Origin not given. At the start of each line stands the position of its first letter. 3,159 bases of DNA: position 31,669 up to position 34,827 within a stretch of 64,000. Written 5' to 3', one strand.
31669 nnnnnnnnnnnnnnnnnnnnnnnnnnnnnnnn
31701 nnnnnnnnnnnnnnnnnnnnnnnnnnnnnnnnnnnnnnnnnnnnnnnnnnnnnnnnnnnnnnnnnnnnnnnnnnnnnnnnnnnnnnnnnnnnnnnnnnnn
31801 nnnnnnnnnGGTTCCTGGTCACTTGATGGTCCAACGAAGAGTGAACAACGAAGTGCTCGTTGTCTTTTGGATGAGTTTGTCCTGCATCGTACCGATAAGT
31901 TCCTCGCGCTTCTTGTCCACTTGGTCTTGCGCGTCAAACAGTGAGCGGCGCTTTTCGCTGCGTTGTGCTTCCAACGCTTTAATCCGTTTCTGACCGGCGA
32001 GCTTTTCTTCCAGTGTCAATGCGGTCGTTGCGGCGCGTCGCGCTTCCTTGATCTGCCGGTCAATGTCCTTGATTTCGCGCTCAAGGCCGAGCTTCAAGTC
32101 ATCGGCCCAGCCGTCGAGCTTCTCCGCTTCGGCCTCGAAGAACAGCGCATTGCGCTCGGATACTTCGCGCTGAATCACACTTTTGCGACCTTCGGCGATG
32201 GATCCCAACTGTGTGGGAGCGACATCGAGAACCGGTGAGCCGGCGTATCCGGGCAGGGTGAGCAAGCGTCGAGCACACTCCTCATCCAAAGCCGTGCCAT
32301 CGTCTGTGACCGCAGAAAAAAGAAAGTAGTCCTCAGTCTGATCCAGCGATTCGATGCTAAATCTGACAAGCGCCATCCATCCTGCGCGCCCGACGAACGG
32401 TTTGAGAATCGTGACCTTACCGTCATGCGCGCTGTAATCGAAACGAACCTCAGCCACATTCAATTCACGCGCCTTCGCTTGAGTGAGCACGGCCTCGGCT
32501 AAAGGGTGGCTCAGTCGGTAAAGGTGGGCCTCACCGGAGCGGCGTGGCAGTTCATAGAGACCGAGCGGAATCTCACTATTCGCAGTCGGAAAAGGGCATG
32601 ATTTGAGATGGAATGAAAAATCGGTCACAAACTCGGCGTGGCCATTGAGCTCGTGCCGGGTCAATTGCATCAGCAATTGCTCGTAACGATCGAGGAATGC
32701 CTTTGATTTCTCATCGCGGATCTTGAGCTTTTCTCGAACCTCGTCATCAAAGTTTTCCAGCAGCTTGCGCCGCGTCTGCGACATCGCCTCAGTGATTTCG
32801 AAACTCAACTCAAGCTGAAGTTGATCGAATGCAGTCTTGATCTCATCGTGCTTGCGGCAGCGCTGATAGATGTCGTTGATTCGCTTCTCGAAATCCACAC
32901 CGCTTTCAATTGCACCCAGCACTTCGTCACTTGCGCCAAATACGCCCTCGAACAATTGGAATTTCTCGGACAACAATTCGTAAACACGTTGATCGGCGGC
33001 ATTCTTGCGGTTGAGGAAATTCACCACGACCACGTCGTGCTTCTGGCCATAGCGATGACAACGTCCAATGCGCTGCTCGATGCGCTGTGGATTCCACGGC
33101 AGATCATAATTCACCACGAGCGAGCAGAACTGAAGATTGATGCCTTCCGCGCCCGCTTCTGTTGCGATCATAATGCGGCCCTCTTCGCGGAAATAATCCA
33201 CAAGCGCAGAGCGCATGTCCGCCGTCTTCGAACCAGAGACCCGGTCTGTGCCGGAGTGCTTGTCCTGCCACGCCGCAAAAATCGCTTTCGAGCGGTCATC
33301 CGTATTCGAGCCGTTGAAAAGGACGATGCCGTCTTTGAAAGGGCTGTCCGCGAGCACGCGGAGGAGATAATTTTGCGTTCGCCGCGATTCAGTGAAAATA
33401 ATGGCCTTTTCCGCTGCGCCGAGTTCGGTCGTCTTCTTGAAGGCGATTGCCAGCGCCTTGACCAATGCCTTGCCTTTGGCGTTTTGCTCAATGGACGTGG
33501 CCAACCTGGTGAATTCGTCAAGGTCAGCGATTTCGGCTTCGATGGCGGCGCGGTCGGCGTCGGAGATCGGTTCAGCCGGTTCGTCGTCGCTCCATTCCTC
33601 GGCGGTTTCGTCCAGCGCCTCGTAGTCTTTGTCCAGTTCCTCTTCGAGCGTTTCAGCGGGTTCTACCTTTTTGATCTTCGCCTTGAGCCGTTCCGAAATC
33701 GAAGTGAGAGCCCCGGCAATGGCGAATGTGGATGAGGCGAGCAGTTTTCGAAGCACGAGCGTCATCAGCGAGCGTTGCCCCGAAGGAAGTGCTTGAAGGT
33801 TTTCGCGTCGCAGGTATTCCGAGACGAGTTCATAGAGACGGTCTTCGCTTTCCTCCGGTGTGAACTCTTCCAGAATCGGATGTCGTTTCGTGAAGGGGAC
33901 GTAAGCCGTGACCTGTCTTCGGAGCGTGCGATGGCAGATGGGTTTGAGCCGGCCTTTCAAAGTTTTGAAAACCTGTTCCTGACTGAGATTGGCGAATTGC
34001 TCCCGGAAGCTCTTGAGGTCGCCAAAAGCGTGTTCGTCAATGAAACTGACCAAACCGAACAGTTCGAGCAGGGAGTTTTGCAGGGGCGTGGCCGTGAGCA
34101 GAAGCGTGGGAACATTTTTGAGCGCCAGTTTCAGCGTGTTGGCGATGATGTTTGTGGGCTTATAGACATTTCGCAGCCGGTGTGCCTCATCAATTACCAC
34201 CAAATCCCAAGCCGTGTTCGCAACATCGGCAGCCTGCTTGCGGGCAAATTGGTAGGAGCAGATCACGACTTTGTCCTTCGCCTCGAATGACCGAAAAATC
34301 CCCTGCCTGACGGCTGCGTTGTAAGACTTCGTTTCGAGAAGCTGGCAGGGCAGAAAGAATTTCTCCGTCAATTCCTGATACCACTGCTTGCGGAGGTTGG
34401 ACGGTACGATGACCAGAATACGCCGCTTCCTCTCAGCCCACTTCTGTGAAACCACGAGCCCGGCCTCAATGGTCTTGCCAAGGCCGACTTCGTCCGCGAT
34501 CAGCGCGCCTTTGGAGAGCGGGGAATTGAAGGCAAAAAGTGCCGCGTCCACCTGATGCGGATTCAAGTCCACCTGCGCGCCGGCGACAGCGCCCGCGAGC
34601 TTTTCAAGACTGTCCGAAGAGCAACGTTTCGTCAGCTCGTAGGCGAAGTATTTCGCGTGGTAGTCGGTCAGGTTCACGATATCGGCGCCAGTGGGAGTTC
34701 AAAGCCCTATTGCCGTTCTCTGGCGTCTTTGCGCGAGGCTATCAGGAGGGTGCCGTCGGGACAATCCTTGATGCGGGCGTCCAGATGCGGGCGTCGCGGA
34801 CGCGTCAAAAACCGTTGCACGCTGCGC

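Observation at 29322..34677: SNF2 helicase, 64-aa ORF and zinc-hook ABC ATPase trio with coupled translation: not a combination I can assign to a named system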

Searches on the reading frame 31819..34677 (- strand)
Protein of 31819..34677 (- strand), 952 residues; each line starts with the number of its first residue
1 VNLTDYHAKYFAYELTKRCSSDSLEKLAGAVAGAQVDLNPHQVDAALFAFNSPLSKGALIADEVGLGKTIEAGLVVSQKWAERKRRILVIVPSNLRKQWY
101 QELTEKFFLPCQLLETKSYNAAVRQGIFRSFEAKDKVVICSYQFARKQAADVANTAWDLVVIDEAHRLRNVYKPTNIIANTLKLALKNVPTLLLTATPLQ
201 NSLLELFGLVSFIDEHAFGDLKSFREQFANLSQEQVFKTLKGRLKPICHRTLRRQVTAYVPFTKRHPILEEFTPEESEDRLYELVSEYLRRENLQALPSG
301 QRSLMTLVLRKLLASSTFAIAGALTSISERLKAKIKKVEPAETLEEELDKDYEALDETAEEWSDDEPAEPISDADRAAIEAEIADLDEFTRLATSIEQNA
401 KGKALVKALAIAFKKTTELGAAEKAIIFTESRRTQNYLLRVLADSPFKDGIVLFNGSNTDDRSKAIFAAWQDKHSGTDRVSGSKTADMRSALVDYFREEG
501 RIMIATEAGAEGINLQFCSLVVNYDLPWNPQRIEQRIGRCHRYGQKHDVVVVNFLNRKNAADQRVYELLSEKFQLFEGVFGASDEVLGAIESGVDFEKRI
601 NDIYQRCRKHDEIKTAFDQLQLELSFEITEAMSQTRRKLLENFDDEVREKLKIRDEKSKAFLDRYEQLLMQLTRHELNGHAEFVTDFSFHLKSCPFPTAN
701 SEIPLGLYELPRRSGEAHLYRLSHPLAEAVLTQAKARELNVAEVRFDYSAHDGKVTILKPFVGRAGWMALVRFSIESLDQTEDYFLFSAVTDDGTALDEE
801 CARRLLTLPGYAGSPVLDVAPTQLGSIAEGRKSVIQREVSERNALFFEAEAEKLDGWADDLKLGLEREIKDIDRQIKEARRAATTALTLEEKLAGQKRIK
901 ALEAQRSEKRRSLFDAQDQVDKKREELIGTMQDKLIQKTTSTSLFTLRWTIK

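Call 3: search_protein_families(library=pfam, proteins=[window:31819-34677:-], max_evalue=0.01)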
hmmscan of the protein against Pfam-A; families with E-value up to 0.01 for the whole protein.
window:31819-34677:- (952 aa): 7 families
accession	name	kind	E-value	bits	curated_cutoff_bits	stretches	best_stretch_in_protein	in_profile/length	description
PF00176.29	SNF2-rel_dom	-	1.8e-36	126.2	24.9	1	55-288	17-252/290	SNF2-related domain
PF00271.37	Helicase_C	-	1.7e-20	73.7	23.5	1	451-544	19-110/110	Helicase conserved C-terminal domain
PF04851.21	ResIII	-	4e-12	46.8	22.5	1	53-198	21-162/164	Type III restriction enzyme, res subunit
PF00270.35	DEAD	-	4.6e-10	39.9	26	1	57-199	16-161/167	DEAD/DEAH box helicase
PF18766.7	SWI2_SNF2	-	4.4e-05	23.7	26.7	1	55-202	18-159/221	SWI2/SNF2 ATPase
PF13872.12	AAA_34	-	0.00012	21.5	27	1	55-174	60-193/306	P-loop containing NTP hydrolase pore-1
PF05127.21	NAT10_TcmA_helicase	-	0.0035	17.7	22.7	1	65-166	7-99/176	RNA cytidine acetyltransferase NAT10/TcmA, helicase domain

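Call 4: search_protein_families(library=padloc, proteins=[window:31819-34677:-], max_evalue=0.01)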
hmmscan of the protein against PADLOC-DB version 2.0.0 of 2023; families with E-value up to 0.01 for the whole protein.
window:31819-34677:- (952 aa): 51 families (the best 25 are shown)
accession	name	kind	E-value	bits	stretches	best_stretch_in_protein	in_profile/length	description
PDLC02619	DrmD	-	3.7e-208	691.7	2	32-668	27-658/872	DrmD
PDLC02500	BrxHI|BrxHII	-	4.8e-74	248.4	2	33-465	86-522/933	BrxHI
PDLC02621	DrmD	-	4.8e-58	195.2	1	36-663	120-741/1040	DrmD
PDLC02623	DrmD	-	5.3e-55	184.7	4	489-590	567-670/1040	DrmD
PDLC00659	HmaA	-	2.2e-52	176.1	1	30-588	97-655/1176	SNF2 helicase / DEAD-box helicase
PDLC02504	BrxHI|BrxHII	-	1.1e-51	173.9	1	32-617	104-653/971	BrxHII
PDLC02620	DrmD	-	2.2e-50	169.6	2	34-447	96-509/1060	DrmD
PDLC02843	DpdE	-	8.4e-48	161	2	29-229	150-330/1091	DpdE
PDLC02634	DrmD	-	1.1e-41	140.6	1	23-618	77-661/900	DrmD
PDLC02840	DpdE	-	9.8e-40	134.7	2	33-230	155-336/1091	DpdE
PDLC02572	DrmA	-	6e-36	121.8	1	38-557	119-636/1043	DrmA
PDLC00633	ZorD1|ZorD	-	5.7e-35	118.6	2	37-256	443-662/908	"SWI2/SNF2 helicase, Mrr-like nuclease"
PDLC02846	DpdE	-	7.5e-35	118.1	2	6-228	135-352/1034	DpdE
PDLC00631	ZorD1|ZorD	-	8.2e-35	117.9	2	14-288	418-707/1071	"SWI2/SNF2 helicase, Mrr-like nuclease"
PDLC02193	PLD_Helicase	-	2.6e-34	116.5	2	364-602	633-858/905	-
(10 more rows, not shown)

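Call 14: search_protein_families(library=ncbifam, proteins=[window:31819-34677:-], max_evalue=0.001)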
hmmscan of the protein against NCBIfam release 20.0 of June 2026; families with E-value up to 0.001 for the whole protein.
window:31819-34677:- (952 aa): 24 families
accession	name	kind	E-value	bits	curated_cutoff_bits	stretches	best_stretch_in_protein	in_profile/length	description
NF038318.1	DISARM_DrmD_b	equivalog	2.3e-209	697.7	950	1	32-668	24-655/868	DISARM system SNF2-like helicase DrmD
NF038317.1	DISARM_DrmD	equivalog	8.3e-74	249.5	610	1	31-679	101-741/1021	DISARM system SNF2-like helicase DrmD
NF041062.1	DpdE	equivalog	5.3e-60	203.4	500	2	29-230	145-331/1048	protein DpdE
NF003426.0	PRK04914.1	equivalog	1.7e-53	182.1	576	2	21-231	137-349/959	RNA polymerase-associated protein RapA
NF042964.1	phospholipD_antiphage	equivalog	5.5e-50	170.6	1100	2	351-618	635-866/895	phospholipase D-like domain-containing anti-phage protein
NF058637.1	helic_SCO1167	equivalog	1.5e-30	106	1200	2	54-244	487-668/932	SCO1167/SCO6262 family helicase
NF053675.1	pilus_reg_Snf2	equivalog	8.5e-26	90.3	1100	2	57-241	605-775/1029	pilus expression-regulating Snf2 family helicase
NF041790.1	anti-phage_ZorD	equivalog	1.7e-23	82.6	1500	2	47-310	596-882/1035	type I Zorya anti-phage system protein ZorD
NF010337.0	PRK13766.1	equivalog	4.6e-10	38.3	610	1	392-574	336-495/781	Hef nuclease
NF008744.0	PRK11776.1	equivalog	7.4e-09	34.7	524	1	403-559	198-350/460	ATP-dependent RNA helicase DbpA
NF053711.1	RNA_heli_RhlE1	exception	3.7e-08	32.6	750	1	422-550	219-345/434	RNA helicase RhlE1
TIGR01587.1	cas3_core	equivalog_domain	6.1e-08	32.2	102.45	0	492-559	271-339/358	CRISPR-associated helicase Cas3'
NF002340.1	PRK01297.1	equivalog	9.5e-08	31.2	564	1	438-557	240-355/372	ATP-dependent RNA helicase RhlB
NF053631.1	RNA_helic_CshA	equivalog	1.3e-07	30.9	646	1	451-566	240-352/434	degradosome RNA helicase CshA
NF003419.0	PRK04837.1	equivalog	1.3e-07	30.7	588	1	422-548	230-355/424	ATP-dependent RNA helicase RhlB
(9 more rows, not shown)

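Call 65: find_homologous_proteins(query=window:31822-34677:-)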
Query window:31822-34677:- (952 aa): 8000 proteins with E <= 0.001 among 8000 candidates; the best 120 are listed.
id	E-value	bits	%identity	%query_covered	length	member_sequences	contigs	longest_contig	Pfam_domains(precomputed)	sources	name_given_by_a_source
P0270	0.0e+0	2107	100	100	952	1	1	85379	PF00270.36,PF00176.30,PF00271.38,PF04851.22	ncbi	-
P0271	0.0e+0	1790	85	100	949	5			PF00270.36,PF00176.30,PF00271.38,PF04851.22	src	-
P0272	0.0e+0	1769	84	100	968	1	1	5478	PF13872.13,PF00270.36,PF00176.30,PF00271.38,PF04851.22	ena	-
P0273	0.0e+0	1768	84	100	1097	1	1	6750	PF00270.36,PF00176.30,PF00271.38,PF04851.22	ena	-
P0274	0.0e+0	1763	85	98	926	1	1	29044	PF00270.36,PF00176.30,PF00271.38,PF04851.22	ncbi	ncbi:MAG: SNF2-related protein [Verrucomicrobiota bacterium]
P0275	0.0e+0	1763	83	100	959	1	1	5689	PF00270.36,PF00176.30,PF00271.38,PF04851.22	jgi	-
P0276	0.0e+0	1759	83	100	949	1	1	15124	PF00270.36,PF00176.30,PF00271.38,PF04851.22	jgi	jgi:ERCC4-related helicase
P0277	0.0e+0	1758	83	100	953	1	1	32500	PF00270.36,PF00176.30,PF00271.38,PF04851.22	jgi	jgi:ERCC4-related helicase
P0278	0.0e+0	1754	83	100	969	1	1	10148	PF00270.36,PF00176.30,PF00271.38,PF04851.22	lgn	-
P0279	0.0e+0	1752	82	100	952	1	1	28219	PF00270.36,PF00176.30,PF00271.38,PF04851.22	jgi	jgi:adenine-specific DNA-methyltransferase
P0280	0.0e+0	1747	82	100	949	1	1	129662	PF00270.36,PF00176.30,PF00271.38,PF04851.22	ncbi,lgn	-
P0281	0.0e+0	1747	83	100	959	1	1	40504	PF13872.13,PF00270.36,PF00176.30,PF00271.38,PF04851.22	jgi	jgi:adenine-specific DNA-methyltransferase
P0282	0.0e+0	1738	-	-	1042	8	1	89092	PF00270.36,PF00176.30,PF01541.31,PF00271.38,PF04851.22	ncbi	ncbi:MAG: SNF2-related protein [Verrucomicrobiota bacterium]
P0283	0.0e+0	1736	82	100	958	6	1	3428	PF00270.36,PF00176.30,PF00271.38,PF04851.22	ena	-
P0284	0.0e+0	1730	82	100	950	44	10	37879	PF13872.13,PF00270.36,PF00176.30,PF00271.38,PF04851.22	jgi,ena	jgi:adenine-specific DNA-methyltransferase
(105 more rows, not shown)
